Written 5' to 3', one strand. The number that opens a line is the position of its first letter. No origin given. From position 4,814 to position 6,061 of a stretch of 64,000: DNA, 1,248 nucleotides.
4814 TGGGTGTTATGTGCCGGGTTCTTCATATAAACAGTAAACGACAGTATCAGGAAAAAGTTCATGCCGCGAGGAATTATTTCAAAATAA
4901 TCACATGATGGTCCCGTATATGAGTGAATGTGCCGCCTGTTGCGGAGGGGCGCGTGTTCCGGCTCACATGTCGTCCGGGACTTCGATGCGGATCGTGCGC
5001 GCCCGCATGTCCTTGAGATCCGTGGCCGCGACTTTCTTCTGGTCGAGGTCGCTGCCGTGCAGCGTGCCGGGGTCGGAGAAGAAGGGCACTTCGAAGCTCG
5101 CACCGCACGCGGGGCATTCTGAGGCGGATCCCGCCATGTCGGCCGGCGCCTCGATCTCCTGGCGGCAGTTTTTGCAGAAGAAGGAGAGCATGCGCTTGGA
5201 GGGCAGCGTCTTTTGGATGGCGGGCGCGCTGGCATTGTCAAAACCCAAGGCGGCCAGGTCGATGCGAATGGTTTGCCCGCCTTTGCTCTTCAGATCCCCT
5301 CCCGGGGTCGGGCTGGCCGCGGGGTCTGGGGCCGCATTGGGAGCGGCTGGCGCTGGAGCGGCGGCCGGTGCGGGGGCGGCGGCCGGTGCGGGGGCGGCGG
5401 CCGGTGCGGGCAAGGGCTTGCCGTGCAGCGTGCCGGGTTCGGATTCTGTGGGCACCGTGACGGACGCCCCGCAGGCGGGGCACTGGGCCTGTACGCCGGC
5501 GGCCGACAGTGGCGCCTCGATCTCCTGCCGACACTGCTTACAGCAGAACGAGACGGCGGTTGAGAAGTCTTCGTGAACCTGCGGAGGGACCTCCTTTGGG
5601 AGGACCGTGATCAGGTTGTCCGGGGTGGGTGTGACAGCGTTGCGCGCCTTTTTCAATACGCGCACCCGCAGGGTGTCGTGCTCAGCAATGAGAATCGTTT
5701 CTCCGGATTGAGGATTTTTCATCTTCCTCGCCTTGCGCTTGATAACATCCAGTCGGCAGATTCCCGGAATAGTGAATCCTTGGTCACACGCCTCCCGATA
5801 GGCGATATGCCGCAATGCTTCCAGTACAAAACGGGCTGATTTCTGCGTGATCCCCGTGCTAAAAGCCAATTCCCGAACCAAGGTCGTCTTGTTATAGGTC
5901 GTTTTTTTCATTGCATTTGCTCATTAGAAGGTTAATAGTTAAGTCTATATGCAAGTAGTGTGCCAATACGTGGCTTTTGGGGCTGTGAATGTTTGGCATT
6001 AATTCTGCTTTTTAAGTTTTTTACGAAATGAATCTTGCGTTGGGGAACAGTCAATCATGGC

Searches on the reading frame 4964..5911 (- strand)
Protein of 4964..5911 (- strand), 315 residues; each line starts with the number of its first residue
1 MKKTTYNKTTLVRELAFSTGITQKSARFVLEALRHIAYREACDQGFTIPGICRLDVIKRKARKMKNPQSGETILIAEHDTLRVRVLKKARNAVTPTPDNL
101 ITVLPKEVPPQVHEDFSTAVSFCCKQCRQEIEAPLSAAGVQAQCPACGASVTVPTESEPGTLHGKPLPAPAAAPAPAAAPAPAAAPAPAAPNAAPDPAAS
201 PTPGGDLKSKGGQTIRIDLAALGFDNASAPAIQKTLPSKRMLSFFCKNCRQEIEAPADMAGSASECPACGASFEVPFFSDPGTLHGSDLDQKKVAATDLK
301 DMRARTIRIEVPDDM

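Call 6: search_protein_families(library=pfam, proteins=[window:4964-5911:-], max_evalue=0.001)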
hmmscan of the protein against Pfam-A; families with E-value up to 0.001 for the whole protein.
window:4964-5911:- (315 aa): 6 families
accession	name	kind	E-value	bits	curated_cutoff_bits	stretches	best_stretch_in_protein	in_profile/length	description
PF00216.26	Bac_DNA_binding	-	7.3e-13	49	22.4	1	7-93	2-89/90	Bacterial DNA-binding protein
PF09723.15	Zn_ribbon_8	-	5.1e-05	23.6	34.4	0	244-271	6-34/41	Zinc ribbon domain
PF12647.12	RNHCP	-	6.3e-05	23.3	24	0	121-155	3-37/90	RNHCP domain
PF21344.3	Zn_ribbon_LysW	-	0.0001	22.3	27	0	246-277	3-35/46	Alpha-aminoadipate carrier protein LysW-like, globular domain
PF12773.13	DZR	-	0.00015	22.3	27.3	0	244-273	13-34/45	Double zinc ribbon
PF01155.25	HypA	-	0.00053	20.4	28.9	0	242-271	69-94/112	Hydrogenase/urease nickel incorporation, metallochaperone, hypA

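Call 28: find_related_loci(query=window:4964-5911:-, collection=metagenome_contigs, flank=6000)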
Query window:4964-5911:- (315 aa) in metagenome_contigs; peptide patterns used: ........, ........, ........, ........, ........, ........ (x = any residue, [..] = any of these).
279 stretches matched a pattern; 61 encode a relative of the query (tblastn E <= 1e-3); 61 distinct loci.
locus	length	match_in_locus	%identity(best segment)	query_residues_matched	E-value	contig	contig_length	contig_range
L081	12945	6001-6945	100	1-315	0e+0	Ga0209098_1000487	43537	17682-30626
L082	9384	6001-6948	75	1-315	7e-151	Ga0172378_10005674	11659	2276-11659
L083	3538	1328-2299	73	1-315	1e-151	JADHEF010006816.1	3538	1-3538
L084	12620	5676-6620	78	1-315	4e-145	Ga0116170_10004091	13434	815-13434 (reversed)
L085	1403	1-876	79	23-315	8e-156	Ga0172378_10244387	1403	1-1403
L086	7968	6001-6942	70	1-315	7e-141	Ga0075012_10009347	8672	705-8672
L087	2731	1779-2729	71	1-307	6e-146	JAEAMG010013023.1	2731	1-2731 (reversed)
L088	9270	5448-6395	68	1-315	5e-139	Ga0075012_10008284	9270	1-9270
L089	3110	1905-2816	70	1-315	7e-141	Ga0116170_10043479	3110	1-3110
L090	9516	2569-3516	70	1-315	7e-134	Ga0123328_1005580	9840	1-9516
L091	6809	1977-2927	70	1-315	1e-132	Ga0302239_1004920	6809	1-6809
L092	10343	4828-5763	68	1-315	2e-132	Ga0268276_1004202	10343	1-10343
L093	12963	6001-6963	65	1-315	8e-129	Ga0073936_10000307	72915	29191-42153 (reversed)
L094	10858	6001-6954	65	1-315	7e-129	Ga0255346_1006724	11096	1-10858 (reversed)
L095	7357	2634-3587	65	1-315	7e-129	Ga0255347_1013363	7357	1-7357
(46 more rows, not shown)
